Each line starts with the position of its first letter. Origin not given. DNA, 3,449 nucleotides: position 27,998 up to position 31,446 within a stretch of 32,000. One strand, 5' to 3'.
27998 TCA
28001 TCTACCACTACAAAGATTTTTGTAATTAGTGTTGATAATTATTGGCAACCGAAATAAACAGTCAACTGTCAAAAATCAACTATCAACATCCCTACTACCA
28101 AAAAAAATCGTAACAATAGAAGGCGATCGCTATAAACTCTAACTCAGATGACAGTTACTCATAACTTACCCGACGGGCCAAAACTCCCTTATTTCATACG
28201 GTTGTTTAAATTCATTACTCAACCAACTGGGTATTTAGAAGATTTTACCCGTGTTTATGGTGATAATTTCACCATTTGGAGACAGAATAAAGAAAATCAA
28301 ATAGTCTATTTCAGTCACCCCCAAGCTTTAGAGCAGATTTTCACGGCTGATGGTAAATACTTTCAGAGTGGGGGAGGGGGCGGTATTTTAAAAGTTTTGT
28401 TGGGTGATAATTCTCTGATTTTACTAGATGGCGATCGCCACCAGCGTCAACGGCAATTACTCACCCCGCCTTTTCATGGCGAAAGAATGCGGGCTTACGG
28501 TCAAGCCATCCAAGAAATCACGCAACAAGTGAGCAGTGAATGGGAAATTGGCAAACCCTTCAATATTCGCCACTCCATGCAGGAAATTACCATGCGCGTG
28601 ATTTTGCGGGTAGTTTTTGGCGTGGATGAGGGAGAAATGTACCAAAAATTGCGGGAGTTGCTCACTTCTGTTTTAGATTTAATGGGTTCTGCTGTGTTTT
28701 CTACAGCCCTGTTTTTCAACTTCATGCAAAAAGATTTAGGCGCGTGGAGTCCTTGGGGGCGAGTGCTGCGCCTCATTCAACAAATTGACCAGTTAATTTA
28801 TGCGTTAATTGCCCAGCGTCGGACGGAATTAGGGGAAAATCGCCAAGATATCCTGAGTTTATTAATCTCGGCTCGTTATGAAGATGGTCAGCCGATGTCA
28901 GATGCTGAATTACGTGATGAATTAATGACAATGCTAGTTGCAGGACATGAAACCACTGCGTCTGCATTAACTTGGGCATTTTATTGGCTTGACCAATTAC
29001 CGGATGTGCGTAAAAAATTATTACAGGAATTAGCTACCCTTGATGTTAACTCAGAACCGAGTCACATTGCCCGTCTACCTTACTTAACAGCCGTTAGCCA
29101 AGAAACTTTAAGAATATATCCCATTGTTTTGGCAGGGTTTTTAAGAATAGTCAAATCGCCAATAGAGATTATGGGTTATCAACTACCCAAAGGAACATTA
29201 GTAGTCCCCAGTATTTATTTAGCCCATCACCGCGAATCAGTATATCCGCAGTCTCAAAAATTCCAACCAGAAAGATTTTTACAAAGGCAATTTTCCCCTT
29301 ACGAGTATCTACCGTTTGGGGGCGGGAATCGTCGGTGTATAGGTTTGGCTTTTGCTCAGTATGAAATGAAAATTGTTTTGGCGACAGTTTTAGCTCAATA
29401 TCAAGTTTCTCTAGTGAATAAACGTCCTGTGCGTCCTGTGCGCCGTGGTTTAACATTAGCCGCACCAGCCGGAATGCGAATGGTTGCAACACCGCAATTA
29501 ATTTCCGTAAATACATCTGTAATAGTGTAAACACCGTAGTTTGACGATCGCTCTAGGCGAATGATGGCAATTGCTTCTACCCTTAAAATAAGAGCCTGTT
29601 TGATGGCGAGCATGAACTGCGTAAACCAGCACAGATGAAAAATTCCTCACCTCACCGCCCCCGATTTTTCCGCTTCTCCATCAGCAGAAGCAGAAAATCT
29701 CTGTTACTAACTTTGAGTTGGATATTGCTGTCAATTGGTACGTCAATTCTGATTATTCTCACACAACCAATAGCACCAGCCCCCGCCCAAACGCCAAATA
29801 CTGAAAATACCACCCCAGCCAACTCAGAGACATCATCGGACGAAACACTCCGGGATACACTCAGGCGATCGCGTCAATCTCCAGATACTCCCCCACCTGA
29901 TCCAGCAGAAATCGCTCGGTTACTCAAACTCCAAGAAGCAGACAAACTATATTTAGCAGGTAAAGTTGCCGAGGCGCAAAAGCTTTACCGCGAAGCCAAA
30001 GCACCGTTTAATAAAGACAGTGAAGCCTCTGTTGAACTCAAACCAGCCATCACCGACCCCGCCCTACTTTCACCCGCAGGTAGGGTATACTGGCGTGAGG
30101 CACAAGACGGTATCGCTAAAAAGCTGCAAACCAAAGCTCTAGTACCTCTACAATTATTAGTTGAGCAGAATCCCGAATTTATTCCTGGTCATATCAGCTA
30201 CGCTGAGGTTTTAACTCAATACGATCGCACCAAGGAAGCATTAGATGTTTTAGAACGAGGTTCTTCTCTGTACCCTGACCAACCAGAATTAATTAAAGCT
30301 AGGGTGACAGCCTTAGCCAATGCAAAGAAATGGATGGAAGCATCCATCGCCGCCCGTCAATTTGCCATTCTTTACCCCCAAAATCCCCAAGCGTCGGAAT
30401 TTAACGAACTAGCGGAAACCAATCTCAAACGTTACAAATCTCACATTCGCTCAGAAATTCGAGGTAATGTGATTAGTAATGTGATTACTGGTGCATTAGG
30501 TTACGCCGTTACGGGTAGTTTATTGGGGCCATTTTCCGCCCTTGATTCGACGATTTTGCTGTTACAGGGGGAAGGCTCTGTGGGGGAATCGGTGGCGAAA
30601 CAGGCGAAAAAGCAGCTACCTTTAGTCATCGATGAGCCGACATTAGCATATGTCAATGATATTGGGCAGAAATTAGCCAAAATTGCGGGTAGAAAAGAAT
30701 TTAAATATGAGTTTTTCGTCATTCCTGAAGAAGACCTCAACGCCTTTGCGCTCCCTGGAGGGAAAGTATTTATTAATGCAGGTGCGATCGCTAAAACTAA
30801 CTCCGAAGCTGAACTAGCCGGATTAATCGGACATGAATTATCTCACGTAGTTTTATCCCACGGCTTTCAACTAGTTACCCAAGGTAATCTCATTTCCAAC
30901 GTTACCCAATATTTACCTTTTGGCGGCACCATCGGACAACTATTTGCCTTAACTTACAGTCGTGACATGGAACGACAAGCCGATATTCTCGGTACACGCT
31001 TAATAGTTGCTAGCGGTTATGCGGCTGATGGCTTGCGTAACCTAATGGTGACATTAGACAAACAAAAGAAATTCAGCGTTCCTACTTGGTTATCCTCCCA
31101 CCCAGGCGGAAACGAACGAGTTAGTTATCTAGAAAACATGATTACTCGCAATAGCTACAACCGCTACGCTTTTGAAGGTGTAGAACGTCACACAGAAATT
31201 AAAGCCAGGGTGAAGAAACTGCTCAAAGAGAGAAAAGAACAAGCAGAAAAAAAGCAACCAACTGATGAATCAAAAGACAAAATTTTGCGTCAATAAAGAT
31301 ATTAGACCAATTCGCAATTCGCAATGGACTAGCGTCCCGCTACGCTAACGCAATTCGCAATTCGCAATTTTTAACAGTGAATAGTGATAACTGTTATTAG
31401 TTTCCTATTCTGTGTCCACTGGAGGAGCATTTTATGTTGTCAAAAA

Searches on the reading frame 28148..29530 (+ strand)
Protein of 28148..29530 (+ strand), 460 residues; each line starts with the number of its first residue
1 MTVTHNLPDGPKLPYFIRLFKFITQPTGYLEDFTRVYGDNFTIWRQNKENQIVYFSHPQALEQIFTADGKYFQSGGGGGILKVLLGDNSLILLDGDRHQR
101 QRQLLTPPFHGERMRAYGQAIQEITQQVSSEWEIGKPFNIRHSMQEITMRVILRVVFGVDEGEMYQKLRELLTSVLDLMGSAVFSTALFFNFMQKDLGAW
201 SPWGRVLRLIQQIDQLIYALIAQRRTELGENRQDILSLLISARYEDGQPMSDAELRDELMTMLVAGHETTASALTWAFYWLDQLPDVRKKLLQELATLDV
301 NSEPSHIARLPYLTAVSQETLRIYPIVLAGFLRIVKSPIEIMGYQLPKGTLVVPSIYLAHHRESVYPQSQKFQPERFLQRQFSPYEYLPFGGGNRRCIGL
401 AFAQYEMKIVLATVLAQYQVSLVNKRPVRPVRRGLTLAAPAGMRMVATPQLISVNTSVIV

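Call 4: search_protein_families(library=pfam, proteins=[window:28148-29530:+], max_evalue=0.01)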
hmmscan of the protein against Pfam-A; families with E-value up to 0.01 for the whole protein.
window:28148-29530:+ (460 aa): 1 family
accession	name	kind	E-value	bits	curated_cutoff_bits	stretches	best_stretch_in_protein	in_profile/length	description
PF00067.27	p450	-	2.8e-84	284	22.8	1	8-434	1-448/462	Cytochrome P450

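Call 9: search_protein_families(library=ncbifam, proteins=[window:28148-29530:+], max_evalue=0.01)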
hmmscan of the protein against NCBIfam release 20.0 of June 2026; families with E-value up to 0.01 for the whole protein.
window:28148-29530:+ (460 aa): 8 families
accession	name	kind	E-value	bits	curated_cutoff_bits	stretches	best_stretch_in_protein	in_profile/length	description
NF050147.1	aminopyruv_ApyO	equivalog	9e-54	182.8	525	1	93-424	83-399/444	RiPP biosynthesis cytochrome P450 ApyO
NF045812.1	PentlenOxigase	equivalog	1.5e-50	172.4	800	1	55-442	49-432/444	pentalenene oxygenase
NF051859.1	AlbFlvMonOxTrpSyn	equivalog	1.5e-47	162.2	700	1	20-443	35-450/457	bifunctional albaflavenone monooxygenase/terpene synthase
TIGR04538.1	P450_cycloAA_1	subfamily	1.2e-16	60.6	500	1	85-419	64-367/395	cytochrome P450, cyclodipeptide synthase-associated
NF053744.1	FAProxCypCBc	equivalog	7.6e-15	54.4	600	1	80-412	74-378/416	CYP152 family fatty-acid peroxygenase CypC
NF045816.1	PentlenlactSyn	equivalog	6.8e-12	44.8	700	1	210-413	181-361/396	pentalenolactone synthase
NF041802.1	P450_SolI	exception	4.4e-11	41.9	850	1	91-429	110-406/424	solanimycin biosynthesis cytochrome P450 SolI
NF041177.1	Cyp119_Thmprot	equivalog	8.2e-09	34.7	680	1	233-419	185-341/368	cytochrome P450 Cyp119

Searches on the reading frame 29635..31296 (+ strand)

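Call 4: search_protein_families(library=pfam, proteins=[window:29635-31296:+], max_evalue=0.01)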
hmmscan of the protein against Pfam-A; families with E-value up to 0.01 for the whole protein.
window:29635-31296:+ (553 aa): 3 families
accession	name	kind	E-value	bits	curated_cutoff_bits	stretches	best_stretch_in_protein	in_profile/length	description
PF01435.24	Peptidase_M48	-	4.5e-27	95.5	20.3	1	338-502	5-185/186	Peptidase family M48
PF13428.12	TPR_14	-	4.8e-06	27.2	23.5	1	187-223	5-41/44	Tetratricopeptide repeat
PF14559.12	TPR_19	-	0.00022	21.9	25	0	173-219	15-61/68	Tetratricopeptide repeat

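Call 9: search_protein_families(library=ncbifam, proteins=[window:29635-31296:+], max_evalue=0.01)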
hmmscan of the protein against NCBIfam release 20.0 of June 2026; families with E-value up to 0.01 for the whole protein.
window:29635-31296:+ (553 aa): 4 families
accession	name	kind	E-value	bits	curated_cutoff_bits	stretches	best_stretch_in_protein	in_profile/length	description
NF052400.1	M48_BAM_BepA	equivalog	4.6e-31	108.1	570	2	307-409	40-142/483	beta-barrel assembly-enhancing protease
NF052399.1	M48_lipo_LoiP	exception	1.8e-08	34.2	365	1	359-504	88-245/247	metalloprotease LoiP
NF003425.0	PRK04897.1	equivalog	0.0011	18.2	355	0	359-405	99-148/298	zinc metalloprotease HtpX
NF002826.0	PRK03001.1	equivalog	0.0023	17.2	369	0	332-405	62-136/285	zinc metalloprotease HtpX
